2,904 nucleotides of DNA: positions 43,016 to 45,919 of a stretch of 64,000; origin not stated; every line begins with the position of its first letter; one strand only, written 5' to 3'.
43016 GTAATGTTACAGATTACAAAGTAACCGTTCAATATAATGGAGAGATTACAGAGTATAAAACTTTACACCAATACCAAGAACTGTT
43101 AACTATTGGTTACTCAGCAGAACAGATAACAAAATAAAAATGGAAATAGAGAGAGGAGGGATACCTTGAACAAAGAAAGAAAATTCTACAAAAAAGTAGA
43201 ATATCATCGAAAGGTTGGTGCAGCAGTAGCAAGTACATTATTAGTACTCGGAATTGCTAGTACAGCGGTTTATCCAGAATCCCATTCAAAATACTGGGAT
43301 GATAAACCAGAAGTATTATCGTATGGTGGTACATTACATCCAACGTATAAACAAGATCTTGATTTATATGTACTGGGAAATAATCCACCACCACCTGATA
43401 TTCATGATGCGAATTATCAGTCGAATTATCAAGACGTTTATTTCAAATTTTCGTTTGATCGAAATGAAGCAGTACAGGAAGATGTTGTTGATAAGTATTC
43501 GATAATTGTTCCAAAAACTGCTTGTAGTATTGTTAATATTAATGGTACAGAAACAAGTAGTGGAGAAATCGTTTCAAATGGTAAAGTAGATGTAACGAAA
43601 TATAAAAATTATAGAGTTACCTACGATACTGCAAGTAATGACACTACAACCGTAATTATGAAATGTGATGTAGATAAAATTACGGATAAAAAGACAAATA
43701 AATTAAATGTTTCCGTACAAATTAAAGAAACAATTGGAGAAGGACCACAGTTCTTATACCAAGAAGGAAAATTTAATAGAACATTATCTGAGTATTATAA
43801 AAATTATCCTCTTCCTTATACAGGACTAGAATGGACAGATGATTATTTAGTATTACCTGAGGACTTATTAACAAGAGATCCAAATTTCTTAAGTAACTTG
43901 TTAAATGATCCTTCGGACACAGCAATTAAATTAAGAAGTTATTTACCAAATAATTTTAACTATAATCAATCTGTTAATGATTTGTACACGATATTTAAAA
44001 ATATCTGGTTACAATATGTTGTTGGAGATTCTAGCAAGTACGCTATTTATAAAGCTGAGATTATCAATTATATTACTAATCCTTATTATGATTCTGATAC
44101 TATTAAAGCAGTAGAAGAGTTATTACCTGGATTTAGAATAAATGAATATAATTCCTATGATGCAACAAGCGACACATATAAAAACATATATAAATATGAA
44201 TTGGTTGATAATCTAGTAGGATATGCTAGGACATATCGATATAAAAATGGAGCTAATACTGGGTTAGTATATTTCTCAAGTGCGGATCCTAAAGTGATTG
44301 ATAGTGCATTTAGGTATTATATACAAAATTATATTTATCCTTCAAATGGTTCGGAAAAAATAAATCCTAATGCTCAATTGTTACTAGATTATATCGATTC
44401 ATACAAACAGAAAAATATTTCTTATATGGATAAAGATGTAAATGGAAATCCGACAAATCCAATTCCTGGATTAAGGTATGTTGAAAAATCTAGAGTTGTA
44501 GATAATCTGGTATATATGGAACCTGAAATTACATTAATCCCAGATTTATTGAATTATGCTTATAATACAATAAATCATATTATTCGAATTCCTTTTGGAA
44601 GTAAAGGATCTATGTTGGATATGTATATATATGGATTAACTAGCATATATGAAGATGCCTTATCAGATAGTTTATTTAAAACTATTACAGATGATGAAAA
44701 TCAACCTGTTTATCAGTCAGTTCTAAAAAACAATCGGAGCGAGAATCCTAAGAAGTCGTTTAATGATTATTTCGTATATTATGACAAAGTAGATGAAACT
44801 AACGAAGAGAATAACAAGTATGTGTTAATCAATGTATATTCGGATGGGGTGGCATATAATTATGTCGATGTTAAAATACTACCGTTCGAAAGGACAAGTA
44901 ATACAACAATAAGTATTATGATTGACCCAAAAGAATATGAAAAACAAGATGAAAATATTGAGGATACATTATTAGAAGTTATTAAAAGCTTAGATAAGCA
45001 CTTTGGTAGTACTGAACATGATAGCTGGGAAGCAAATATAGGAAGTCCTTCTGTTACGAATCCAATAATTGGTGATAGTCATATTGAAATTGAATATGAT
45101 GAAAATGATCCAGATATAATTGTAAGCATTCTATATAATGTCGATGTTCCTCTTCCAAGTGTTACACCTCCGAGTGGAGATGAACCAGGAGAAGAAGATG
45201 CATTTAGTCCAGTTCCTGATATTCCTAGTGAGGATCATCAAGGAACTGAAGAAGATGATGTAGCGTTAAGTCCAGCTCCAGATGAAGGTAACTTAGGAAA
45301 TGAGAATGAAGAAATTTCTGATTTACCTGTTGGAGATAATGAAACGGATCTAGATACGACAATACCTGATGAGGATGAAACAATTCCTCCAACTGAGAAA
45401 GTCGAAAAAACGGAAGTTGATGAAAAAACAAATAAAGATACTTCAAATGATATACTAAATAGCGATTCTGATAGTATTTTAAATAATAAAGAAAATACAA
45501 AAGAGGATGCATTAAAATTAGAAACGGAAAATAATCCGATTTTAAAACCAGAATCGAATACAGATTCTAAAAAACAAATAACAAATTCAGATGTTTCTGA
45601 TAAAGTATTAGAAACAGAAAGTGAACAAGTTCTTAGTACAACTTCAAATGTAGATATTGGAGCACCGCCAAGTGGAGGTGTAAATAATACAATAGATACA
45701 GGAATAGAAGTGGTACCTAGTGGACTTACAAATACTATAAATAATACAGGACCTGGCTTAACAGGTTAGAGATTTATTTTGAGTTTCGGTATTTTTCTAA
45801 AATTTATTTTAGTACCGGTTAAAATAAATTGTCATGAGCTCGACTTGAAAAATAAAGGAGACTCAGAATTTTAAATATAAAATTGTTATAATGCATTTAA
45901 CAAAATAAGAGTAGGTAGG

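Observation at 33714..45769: Duplicated SipW signal peptidase / TasA-like secreted protein modules flanking a giant cadherin-like adhesin: candidate new surface-fibre or matrix assembly locus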

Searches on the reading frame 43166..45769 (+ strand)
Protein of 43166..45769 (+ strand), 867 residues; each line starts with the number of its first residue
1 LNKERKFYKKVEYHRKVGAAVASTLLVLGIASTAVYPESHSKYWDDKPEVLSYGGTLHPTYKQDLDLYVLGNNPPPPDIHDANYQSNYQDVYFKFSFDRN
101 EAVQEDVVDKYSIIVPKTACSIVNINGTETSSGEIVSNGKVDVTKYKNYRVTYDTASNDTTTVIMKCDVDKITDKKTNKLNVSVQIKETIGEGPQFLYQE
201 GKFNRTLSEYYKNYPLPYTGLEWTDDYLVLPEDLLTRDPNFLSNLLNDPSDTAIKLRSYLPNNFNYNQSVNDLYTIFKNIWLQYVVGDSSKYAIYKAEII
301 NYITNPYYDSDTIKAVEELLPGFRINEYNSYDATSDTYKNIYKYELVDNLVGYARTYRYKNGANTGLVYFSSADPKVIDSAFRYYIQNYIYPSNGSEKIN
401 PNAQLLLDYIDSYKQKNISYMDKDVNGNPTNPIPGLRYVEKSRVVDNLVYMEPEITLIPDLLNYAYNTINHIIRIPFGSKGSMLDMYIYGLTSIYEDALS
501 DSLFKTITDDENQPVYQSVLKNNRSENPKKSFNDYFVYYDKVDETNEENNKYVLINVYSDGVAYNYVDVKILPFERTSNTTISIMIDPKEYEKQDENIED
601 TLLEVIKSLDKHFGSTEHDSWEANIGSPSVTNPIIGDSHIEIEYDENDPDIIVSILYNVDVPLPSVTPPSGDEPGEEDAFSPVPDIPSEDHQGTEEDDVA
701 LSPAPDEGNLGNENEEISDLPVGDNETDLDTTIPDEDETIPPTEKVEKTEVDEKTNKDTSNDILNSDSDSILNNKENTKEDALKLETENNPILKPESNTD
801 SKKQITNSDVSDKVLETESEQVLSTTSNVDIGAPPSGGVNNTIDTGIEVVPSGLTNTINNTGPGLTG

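Call 3: search_protein_families(library=pfam, proteins=[window:43166-45769:+], max_evalue=0.1)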
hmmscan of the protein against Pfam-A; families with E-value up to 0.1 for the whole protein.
window:43166-45769:+ (867 aa): 0 families

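Call 4: search_protein_families(library=ncbifam, proteins=[window:43166-45769:+], max_evalue=0.1)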
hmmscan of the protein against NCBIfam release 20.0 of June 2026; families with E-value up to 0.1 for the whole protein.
window:43166-45769:+ (867 aa): 0 families

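Call 79: search_solved_structures(query=A5, max_evalue=1)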
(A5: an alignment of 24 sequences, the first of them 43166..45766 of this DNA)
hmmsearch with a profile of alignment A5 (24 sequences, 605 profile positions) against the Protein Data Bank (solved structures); distinct sequences matched with E-value up to 1: 2.
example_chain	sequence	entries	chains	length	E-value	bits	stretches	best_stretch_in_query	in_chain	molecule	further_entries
1vdx_A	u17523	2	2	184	0.41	12.6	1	493-548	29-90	Hypothetical protein PH0099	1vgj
2fyh_A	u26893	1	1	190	0.63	12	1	489-554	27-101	putative integral membrane transport protein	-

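Call 80: search_protein_families(library=pfam, alignment_id=A5, max_evalue=0.01)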
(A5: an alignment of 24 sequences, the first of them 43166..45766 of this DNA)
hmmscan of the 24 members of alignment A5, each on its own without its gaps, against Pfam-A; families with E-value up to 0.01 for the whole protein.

A. member 1, window:43166-45766:+ (867 aa): 0 families

B. families by the number of members that match (of 24 scanned): 3 families
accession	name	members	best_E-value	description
PF25500.1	DUF7913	1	2.4e-05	Domain of unknown function (DUF7913)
PF20942.3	DUF4785_2nd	1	0.001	Domain of unknown function (DUF4785) central domain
PF02837.24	Glyco_hydro_2_N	1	0.0046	Glycosyl hydrolases family 2, sugar binding domain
